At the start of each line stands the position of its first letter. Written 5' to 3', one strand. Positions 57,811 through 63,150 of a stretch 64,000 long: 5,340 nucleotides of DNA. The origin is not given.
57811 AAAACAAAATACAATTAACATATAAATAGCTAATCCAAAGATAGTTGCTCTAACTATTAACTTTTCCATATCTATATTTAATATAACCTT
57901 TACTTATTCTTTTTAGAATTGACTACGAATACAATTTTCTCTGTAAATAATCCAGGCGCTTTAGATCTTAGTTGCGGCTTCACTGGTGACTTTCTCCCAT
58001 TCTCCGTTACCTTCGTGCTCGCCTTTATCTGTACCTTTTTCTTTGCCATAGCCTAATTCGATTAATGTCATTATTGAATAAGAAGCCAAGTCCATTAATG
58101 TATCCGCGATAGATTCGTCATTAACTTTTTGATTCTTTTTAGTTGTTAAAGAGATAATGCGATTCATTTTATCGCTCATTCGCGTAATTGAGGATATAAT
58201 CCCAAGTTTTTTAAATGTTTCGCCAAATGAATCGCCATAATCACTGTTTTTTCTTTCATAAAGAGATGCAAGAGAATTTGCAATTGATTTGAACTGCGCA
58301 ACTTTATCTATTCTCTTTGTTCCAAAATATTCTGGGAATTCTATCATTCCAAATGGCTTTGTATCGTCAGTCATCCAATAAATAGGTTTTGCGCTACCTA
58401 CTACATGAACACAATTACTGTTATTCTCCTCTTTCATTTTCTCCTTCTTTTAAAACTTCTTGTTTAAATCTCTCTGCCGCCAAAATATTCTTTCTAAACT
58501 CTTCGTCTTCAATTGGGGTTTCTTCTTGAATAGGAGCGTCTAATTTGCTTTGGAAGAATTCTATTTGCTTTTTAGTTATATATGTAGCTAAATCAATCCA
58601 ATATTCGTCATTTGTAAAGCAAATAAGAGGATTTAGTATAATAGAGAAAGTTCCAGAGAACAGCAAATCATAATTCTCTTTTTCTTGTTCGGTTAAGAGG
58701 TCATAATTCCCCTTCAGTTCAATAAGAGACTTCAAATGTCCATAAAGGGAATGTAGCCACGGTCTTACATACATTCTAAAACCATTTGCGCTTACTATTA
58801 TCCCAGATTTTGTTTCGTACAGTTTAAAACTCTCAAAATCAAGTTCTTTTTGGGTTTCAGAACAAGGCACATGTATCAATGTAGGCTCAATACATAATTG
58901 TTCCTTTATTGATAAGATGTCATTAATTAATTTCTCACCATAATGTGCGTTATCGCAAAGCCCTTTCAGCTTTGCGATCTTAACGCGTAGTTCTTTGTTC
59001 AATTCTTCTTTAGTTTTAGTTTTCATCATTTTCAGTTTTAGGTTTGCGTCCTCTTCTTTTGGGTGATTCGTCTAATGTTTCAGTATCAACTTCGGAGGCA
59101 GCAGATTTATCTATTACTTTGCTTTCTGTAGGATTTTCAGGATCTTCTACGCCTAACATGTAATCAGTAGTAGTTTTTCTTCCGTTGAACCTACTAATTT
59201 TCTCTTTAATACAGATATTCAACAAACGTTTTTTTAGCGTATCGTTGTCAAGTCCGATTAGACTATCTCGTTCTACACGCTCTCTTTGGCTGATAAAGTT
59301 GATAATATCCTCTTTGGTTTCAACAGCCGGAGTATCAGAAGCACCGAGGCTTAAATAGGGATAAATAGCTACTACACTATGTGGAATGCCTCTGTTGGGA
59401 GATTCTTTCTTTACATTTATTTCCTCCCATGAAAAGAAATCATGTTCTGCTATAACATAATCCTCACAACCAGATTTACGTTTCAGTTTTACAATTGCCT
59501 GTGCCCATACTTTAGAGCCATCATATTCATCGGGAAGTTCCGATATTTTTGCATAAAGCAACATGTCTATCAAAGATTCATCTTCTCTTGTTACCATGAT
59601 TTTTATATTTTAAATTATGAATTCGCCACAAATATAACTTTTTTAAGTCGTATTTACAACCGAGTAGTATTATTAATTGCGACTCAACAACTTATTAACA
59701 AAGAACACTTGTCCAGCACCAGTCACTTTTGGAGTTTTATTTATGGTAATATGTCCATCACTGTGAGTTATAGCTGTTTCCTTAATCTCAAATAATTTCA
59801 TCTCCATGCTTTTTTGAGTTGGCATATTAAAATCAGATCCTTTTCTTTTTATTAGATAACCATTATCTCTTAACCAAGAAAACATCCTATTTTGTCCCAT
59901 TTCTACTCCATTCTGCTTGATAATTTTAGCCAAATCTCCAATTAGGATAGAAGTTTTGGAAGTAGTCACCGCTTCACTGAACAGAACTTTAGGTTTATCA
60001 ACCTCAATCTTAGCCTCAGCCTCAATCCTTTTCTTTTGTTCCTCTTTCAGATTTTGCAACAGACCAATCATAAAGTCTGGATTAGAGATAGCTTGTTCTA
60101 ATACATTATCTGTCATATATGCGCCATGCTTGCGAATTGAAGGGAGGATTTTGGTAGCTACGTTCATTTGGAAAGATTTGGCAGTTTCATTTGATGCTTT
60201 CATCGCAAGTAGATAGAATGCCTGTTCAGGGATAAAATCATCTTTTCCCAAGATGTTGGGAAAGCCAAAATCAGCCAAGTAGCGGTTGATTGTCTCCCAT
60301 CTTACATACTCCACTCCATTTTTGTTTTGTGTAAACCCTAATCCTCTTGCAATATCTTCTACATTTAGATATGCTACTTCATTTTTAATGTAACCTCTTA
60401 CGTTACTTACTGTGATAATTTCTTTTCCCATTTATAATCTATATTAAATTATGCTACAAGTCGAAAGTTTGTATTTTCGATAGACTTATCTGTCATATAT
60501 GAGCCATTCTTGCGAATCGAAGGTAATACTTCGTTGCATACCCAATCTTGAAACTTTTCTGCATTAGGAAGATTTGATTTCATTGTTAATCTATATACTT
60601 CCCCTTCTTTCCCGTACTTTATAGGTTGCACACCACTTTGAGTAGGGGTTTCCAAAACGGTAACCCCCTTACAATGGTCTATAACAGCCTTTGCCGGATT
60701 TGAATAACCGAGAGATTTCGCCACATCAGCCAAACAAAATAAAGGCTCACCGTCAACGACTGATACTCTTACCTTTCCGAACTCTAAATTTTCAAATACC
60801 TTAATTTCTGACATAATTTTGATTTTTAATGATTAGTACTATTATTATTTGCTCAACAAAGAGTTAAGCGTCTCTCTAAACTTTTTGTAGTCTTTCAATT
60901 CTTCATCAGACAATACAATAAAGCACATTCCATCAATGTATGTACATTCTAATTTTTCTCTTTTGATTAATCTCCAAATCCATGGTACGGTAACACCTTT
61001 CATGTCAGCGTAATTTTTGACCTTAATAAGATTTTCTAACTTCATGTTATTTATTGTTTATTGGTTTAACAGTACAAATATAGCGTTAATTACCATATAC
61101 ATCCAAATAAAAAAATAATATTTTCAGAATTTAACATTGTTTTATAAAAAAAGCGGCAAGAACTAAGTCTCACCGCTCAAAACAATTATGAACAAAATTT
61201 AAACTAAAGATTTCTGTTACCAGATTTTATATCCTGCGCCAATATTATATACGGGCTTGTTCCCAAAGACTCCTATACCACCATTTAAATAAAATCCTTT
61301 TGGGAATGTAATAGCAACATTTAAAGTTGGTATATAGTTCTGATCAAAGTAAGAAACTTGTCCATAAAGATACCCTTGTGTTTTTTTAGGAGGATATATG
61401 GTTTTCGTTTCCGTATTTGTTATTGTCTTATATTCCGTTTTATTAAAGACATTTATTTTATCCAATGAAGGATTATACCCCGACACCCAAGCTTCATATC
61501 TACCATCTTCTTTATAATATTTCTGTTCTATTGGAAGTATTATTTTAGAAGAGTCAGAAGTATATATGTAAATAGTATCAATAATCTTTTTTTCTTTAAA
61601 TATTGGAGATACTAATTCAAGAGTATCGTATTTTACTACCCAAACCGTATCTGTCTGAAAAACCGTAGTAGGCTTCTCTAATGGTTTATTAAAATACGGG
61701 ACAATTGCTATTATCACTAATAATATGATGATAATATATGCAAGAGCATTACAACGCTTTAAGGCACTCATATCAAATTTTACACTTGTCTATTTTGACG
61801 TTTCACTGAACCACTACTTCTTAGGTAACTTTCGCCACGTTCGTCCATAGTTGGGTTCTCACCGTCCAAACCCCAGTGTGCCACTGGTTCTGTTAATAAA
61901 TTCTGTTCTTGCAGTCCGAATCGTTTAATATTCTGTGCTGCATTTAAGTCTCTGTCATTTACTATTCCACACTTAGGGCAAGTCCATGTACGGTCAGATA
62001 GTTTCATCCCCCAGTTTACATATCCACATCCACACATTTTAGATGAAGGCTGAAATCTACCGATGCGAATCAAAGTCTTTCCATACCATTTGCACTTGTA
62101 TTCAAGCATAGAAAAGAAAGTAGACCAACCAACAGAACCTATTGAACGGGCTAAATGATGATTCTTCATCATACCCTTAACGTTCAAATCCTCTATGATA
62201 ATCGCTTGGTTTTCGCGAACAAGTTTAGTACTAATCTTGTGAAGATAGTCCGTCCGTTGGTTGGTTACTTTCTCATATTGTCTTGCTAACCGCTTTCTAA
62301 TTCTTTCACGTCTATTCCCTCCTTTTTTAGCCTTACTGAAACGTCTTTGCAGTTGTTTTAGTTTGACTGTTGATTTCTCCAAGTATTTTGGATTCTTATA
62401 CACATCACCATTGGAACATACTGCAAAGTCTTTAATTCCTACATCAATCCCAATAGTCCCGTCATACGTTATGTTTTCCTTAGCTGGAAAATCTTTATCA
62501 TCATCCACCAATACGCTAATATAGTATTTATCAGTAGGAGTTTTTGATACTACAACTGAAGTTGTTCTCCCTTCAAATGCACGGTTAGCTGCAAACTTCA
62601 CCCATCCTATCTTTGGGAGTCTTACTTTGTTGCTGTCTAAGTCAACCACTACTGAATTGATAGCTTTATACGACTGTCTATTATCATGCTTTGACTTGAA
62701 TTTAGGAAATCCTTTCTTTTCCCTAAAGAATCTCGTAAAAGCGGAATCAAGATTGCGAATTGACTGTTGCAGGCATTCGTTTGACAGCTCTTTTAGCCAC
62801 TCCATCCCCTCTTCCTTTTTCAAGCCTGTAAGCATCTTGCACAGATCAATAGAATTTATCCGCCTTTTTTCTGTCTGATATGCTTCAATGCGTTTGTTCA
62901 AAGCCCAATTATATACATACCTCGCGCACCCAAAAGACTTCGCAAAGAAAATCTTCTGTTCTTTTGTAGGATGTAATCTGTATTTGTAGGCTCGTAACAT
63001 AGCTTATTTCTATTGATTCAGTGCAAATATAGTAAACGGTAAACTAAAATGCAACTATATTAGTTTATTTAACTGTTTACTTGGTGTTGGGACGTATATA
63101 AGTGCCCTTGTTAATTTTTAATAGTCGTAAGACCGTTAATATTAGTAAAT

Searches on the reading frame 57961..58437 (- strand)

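Call 84: search_protein_families(library=phrogs, proteins=[window:57961-58437:-], max_evalue=0.001)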
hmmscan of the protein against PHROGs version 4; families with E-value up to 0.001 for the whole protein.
window:57961-58437:- (158 aa): 1 family
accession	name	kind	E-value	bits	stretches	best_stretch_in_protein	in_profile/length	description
phrog_1485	-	unknown function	1.5e-28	100.9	1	44-138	17-110/238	-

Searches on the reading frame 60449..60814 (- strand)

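Call 84: search_protein_families(library=phrogs, proteins=[window:60449-60814:-], max_evalue=0.001)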
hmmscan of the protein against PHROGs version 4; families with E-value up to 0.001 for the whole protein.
window:60449-60814:- (121 aa): 12 families
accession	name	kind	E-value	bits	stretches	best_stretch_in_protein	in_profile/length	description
phrog_130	-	transcription regulation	5.1e-41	142.2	1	1-115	157-273/480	anti-repressor Ant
phrog_2899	-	transcription regulation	2.4e-38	133.2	1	1-113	4-118/263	anti-repressor Ant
phrog_463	-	transcription regulation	6.9e-30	105.4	1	1-111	2-115/250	anti-repressor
phrog_2593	-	transcription regulation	1.1e-26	95.2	1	4-117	19-144/255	anti-repressor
phrog_25722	-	unknown function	9.5e-23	81.7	1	1-112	1-114/150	-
phrog_245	-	transcription regulation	1.8e-22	81.2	1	7-109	46-143/319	anti-repressor Ant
phrog_7940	-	unknown function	1.2e-21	78.4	1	1-111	1-112/252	-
phrog_2011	-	transcription regulation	7.2e-20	72.8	1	6-111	3-121/275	anti-repressor Ant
phrog_5060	-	transcription regulation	7.4e-20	72.9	1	7-107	7-120/224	anti-repressor Ant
phrog_2977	-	transcription regulation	2.5e-10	41.3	1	1-51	61-110/150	anti-repressor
phrog_9976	-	transcription regulation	1.4e-09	39.1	1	14-105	10-105/188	anti-repressor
phrog_34000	-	unknown function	2.4e-08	35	1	5-103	15-122/194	-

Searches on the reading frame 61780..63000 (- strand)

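Call 84: search_protein_families(library=phrogs, proteins=[window:61780-63000:-], max_evalue=0.001)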
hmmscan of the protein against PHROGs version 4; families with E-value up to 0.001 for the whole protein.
window:61780-63000:- (406 aa): 5 families
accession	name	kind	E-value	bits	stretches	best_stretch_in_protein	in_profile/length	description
phrog_506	-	integration and excision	2.1e-130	436.5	1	1-376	6-377/403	transposase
phrog_13964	-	integration and excision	4.1e-74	250.1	1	1-240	1-235/237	transposase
phrog_12300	-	integration and excision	3e-59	201.5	1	118-362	2-241/286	transposase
phrog_17087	-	unknown function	1.6e-40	139.6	1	235-364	4-134/141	-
phrog_25073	-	unknown function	1.7e-12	48.3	1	2-107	4-109/114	-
